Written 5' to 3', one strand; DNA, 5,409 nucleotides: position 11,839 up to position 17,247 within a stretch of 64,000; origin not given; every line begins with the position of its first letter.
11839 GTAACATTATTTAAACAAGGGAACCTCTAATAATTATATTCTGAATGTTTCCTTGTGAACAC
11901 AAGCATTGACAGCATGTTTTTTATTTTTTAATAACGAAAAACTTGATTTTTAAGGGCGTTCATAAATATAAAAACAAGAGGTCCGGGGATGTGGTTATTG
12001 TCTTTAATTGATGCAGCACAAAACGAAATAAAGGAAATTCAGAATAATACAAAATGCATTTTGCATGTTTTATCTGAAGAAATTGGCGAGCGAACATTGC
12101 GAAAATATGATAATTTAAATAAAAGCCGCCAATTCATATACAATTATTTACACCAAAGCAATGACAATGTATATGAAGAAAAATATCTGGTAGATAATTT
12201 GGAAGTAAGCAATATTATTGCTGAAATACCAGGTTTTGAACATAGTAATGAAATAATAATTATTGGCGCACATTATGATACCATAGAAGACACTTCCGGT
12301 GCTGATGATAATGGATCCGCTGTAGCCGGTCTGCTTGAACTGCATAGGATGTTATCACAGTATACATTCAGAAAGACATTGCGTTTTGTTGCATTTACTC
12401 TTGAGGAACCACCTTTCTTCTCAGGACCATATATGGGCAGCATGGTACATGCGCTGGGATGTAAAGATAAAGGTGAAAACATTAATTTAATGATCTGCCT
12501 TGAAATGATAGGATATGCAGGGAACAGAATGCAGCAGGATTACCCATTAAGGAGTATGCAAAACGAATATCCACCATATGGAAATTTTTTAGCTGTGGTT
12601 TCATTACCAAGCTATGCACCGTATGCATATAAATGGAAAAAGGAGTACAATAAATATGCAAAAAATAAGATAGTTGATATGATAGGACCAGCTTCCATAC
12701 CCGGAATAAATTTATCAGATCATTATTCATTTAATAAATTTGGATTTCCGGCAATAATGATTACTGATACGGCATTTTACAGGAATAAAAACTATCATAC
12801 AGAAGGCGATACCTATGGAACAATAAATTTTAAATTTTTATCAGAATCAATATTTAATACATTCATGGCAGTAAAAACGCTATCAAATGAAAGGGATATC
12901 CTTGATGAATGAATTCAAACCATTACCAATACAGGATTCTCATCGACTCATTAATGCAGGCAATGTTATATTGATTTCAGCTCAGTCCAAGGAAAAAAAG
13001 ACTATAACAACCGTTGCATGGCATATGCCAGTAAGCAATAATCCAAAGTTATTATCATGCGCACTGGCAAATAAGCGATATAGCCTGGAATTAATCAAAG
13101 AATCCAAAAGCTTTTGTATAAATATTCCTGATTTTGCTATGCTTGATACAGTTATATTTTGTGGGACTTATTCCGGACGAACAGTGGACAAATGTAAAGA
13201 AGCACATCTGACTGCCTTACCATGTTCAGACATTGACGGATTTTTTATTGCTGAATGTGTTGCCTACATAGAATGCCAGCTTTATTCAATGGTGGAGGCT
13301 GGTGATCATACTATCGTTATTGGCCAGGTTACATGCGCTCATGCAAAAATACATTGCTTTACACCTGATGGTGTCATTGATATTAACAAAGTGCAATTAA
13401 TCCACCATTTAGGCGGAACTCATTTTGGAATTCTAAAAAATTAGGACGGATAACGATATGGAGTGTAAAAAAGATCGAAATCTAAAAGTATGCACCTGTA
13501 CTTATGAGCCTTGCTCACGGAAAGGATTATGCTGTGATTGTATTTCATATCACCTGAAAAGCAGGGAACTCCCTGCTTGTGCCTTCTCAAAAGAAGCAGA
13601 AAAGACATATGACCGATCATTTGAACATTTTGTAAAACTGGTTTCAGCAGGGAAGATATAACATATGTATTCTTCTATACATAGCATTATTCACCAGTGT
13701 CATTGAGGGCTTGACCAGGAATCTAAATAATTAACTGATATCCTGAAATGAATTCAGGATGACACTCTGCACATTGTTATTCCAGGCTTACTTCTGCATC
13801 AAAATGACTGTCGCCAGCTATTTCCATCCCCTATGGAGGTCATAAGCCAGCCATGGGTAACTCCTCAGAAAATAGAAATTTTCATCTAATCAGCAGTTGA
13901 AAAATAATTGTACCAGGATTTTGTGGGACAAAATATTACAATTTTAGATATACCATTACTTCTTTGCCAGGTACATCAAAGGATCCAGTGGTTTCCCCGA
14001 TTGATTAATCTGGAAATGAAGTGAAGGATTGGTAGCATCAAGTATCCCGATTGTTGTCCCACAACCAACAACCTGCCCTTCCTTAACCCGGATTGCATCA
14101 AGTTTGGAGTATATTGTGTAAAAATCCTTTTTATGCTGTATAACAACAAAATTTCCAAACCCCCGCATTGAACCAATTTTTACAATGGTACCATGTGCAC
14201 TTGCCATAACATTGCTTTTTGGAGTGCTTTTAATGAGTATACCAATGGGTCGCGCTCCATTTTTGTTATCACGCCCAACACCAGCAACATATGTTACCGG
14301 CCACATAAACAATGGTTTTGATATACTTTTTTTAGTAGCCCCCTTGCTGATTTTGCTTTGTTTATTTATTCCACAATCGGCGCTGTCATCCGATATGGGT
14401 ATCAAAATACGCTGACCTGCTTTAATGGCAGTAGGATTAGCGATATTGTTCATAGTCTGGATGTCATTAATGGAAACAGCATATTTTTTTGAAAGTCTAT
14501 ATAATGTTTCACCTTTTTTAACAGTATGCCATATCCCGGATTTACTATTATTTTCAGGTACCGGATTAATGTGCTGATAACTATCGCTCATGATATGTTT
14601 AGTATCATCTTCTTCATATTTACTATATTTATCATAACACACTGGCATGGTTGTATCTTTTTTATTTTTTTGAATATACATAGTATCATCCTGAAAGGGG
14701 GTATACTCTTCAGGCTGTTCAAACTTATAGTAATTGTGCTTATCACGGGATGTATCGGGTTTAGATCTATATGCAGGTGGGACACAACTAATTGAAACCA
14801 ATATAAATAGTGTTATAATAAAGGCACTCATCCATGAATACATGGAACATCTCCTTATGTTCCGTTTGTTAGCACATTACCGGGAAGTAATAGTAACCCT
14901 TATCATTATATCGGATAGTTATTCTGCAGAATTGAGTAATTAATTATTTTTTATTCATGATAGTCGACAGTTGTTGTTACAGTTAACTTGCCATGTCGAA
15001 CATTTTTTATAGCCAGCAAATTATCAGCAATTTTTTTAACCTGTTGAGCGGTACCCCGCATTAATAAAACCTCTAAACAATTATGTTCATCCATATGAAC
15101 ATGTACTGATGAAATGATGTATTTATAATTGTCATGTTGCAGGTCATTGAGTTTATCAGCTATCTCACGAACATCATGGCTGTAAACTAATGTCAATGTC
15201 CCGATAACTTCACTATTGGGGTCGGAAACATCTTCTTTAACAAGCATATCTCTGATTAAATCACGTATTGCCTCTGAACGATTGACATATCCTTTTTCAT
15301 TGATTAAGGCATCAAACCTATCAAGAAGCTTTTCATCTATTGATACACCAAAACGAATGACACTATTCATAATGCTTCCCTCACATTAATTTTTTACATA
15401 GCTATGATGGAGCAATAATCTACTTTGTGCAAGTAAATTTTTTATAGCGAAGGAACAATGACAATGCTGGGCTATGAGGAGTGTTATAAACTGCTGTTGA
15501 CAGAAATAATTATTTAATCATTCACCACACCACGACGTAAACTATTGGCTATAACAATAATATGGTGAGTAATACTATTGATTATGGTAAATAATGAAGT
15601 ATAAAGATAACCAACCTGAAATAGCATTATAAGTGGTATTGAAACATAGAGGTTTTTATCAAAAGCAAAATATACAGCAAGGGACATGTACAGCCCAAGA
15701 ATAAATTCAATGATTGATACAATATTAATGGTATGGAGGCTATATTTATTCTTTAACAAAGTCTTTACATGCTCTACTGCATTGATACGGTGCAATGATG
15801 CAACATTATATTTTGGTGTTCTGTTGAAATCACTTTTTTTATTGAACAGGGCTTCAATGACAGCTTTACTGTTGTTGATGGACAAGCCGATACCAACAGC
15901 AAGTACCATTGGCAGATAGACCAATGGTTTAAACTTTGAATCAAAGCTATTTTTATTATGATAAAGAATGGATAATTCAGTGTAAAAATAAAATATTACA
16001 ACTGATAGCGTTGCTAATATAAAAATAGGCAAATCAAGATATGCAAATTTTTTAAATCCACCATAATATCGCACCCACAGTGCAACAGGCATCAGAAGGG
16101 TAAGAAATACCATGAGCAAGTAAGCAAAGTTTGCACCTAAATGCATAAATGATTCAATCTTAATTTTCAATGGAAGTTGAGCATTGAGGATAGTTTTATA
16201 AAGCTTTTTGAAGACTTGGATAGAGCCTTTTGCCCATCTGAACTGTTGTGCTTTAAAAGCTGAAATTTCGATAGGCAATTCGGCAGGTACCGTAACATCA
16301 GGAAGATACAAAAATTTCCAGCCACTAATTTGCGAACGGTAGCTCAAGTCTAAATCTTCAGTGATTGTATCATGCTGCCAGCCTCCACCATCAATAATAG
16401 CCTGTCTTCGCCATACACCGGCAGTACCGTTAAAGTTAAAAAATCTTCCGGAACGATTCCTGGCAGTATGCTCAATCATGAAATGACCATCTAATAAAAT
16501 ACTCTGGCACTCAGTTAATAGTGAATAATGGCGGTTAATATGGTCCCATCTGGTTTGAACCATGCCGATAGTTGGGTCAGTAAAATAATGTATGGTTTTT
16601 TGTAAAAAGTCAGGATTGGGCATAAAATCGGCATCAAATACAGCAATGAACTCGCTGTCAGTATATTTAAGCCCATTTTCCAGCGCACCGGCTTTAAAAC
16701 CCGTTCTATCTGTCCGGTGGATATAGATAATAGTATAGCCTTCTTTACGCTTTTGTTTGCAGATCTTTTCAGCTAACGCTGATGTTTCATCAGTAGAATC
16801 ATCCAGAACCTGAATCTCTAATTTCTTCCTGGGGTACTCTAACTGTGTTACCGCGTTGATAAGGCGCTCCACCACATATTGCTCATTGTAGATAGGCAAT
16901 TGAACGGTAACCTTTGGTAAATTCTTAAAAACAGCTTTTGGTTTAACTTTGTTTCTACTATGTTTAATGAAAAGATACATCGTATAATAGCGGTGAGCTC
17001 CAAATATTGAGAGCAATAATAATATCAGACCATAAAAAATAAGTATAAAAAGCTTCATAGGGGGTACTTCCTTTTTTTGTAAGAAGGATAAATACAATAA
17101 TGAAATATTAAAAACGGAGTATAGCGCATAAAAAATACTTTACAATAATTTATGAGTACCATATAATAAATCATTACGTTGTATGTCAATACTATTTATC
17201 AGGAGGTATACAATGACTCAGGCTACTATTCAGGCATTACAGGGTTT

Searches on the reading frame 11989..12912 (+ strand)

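Call 53: search_protein_families(library=pfam, proteins=[window:11989-12912:+])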
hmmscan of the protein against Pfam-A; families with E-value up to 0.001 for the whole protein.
window:11989-12912:+ (307 aa): 1 family
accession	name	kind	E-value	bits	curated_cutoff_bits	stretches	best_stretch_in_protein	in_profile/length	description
PF04389.22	Peptidase_M28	-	3.2e-28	99.2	21.3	1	75-285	1-183/193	Peptidase family M28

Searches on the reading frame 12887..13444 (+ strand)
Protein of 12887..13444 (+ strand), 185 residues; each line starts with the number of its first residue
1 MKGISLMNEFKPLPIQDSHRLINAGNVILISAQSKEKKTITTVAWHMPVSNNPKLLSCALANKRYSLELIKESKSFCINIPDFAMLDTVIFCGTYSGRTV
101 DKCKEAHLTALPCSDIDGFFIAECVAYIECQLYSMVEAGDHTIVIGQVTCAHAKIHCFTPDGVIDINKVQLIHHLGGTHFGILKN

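Call 53: search_protein_families(library=pfam, proteins=[window:12887-13444:+])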
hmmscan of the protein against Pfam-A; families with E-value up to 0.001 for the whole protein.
window:12887-13444:+ (185 aa): 1 family
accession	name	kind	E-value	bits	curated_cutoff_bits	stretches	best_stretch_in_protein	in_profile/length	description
PF01613.24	Flavin_Reduct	-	3.1e-26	92.7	27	1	25-152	6-132/153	Flavin reductase like domain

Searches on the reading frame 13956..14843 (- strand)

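Call 53: search_protein_families(library=pfam, proteins=[window:13956-14843:-])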
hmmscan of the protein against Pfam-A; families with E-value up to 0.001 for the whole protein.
window:13956-14843:- (295 aa): 2 families
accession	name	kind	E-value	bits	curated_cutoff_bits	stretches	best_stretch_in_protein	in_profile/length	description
PF01551.29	Peptidase_M23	-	4.7e-21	75.2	28.7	1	201-288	5-96/96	Peptidase family M23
PF01476.26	LysM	-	3.2e-15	56.2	20.9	1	106-149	1-43/43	LysM domain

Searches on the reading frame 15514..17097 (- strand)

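Call 53: search_protein_families(library=pfam, proteins=[window:15514-17097:-])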
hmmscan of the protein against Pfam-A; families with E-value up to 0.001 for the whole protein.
window:15514-17097:- (527 aa): 6 families
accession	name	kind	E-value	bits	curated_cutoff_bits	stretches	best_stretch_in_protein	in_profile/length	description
PF13641.12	Glyco_tranf_2_3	-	2.2e-23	83.9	27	1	61-291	1-230/230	Glycosyltransferase like family 2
PF00535.33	Glycos_transf_2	-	2.6e-21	76.7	23.3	1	65-200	2-131/168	Glycosyl transferase family 2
PF13632.12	Glyco_trans_2_3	-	7.1e-20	72.1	27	1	151-364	2-196/198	Glycosyl transferase family group 2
PF13506.12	Glyco_transf_21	-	1.9e-09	37.7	21.7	1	135-290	18-174/174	Glycosyl transferase family 21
PF10111.15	Glyco_tranf_2_2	-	1.9e-06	28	27.3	1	72-254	12-198/276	Glycosyltransferase like family 2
PF03552.20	Cellulose_synt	-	5.9e-05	22.2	24.7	1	239-308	416-488/722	Cellulose synthase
